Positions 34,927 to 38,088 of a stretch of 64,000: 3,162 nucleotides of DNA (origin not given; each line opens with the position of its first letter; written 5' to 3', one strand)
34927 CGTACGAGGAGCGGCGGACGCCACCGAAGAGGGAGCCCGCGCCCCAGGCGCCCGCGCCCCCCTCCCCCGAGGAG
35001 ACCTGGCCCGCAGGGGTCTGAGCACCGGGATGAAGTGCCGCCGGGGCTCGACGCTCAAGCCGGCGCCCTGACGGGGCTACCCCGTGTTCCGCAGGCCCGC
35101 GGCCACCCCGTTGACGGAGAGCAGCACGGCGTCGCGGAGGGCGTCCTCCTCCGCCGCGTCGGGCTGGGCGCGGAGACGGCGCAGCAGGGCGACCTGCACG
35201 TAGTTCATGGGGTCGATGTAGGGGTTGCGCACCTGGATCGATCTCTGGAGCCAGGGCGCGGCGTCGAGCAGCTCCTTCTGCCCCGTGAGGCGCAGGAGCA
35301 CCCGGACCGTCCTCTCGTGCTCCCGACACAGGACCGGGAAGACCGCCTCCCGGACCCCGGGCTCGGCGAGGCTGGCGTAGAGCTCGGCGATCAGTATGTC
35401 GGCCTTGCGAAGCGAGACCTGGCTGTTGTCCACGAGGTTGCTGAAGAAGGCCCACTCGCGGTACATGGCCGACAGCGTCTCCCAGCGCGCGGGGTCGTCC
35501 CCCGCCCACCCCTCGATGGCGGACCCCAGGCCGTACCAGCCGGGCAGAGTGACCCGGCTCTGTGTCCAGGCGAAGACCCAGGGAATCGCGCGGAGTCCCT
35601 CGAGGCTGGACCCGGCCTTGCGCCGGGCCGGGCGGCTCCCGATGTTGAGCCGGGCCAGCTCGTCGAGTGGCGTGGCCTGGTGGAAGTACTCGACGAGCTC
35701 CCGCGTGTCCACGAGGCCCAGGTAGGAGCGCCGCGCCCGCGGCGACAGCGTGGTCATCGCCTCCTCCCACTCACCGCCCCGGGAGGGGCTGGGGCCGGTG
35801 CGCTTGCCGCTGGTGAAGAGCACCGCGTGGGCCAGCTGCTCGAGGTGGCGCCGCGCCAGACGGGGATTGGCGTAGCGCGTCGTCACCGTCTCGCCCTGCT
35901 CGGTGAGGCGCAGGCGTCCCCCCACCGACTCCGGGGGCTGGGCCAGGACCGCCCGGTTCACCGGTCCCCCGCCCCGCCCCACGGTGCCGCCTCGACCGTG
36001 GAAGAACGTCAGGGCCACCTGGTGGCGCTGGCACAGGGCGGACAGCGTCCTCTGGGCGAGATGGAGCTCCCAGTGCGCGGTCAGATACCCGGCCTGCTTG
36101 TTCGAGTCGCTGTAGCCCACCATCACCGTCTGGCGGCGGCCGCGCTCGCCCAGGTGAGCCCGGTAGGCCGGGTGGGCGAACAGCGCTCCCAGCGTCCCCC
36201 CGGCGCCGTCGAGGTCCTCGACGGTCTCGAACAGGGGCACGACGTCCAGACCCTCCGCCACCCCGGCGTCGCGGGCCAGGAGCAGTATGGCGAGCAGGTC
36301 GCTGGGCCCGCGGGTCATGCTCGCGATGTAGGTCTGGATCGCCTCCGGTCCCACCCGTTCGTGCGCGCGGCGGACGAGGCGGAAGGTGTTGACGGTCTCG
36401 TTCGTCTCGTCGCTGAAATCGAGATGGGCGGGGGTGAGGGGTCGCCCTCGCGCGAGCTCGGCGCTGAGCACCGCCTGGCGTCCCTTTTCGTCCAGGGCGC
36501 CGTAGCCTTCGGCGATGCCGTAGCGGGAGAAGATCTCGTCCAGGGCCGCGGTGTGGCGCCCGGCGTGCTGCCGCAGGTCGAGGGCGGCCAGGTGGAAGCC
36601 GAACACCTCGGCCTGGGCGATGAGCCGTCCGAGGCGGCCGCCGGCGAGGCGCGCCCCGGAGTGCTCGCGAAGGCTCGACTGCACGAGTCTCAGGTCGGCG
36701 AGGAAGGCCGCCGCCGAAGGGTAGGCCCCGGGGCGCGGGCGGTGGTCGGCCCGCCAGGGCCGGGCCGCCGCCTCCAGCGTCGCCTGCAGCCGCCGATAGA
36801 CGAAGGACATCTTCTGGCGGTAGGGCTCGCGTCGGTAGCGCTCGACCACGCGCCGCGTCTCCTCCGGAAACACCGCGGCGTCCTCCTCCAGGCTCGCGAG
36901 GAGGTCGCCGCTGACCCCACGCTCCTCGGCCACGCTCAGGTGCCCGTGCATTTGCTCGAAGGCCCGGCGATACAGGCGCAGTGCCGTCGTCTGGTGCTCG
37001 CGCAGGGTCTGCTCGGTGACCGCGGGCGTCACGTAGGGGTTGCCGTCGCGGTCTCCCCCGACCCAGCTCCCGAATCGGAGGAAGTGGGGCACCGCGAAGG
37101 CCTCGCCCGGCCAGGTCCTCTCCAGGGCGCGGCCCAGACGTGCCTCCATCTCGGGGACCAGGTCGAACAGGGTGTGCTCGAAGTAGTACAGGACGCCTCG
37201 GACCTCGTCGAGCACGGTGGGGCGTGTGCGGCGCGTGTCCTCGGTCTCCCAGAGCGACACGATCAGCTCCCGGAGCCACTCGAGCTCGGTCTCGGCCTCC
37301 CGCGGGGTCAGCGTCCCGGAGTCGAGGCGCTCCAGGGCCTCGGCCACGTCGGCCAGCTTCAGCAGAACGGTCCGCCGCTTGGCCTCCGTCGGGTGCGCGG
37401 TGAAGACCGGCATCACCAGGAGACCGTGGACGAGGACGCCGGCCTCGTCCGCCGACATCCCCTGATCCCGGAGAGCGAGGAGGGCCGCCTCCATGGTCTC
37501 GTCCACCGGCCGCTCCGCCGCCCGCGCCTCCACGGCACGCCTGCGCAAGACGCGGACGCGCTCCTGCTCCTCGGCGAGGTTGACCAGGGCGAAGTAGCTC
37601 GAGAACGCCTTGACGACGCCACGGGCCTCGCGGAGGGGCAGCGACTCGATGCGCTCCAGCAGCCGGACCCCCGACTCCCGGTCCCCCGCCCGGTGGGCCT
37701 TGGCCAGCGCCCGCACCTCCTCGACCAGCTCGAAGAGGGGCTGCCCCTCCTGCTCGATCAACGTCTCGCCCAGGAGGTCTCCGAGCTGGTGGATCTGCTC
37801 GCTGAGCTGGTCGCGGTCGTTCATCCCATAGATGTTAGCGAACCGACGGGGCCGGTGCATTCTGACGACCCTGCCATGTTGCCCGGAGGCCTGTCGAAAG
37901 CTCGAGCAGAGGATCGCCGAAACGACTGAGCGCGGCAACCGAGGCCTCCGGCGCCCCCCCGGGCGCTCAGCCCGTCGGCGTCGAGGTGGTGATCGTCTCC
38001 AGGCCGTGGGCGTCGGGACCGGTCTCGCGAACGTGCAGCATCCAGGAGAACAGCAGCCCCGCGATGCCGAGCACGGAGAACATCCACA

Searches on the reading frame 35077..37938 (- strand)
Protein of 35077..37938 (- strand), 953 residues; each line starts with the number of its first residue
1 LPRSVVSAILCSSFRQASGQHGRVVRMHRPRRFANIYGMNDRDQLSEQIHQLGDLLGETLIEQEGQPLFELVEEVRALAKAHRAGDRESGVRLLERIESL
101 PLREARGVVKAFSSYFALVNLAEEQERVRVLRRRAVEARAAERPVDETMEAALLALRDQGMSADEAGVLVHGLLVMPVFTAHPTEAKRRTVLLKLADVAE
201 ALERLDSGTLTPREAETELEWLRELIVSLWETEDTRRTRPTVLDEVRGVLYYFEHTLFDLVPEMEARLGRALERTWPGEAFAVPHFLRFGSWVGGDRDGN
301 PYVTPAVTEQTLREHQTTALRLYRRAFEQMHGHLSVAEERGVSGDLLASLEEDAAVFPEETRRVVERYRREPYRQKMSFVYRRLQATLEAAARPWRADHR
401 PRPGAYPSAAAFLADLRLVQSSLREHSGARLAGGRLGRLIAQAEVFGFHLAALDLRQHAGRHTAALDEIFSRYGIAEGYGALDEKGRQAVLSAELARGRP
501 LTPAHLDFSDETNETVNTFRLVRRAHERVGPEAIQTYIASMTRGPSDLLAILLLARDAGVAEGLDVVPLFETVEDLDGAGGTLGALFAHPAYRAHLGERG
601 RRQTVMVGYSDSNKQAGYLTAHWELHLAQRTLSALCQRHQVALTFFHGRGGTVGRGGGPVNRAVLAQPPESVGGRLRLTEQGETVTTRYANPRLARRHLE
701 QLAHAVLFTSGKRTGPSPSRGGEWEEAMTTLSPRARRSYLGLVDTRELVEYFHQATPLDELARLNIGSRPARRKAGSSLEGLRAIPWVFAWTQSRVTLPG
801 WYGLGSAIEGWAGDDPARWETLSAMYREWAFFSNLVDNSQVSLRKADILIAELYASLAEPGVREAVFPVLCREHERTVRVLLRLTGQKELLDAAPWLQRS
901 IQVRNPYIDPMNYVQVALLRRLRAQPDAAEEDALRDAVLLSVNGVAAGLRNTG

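Call 74: search_protein_families(library=pfam, proteins=[window:35077-37938:-], max_evalue=0.00001)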
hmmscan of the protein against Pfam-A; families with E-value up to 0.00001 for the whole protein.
window:35077-37938:- (953 aa): 1 family
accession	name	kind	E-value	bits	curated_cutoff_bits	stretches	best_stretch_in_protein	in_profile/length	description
PF00311.23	PEPcase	-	0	1034.8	22.4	1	45-953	1-919/919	Phosphoenolpyruvate carboxylase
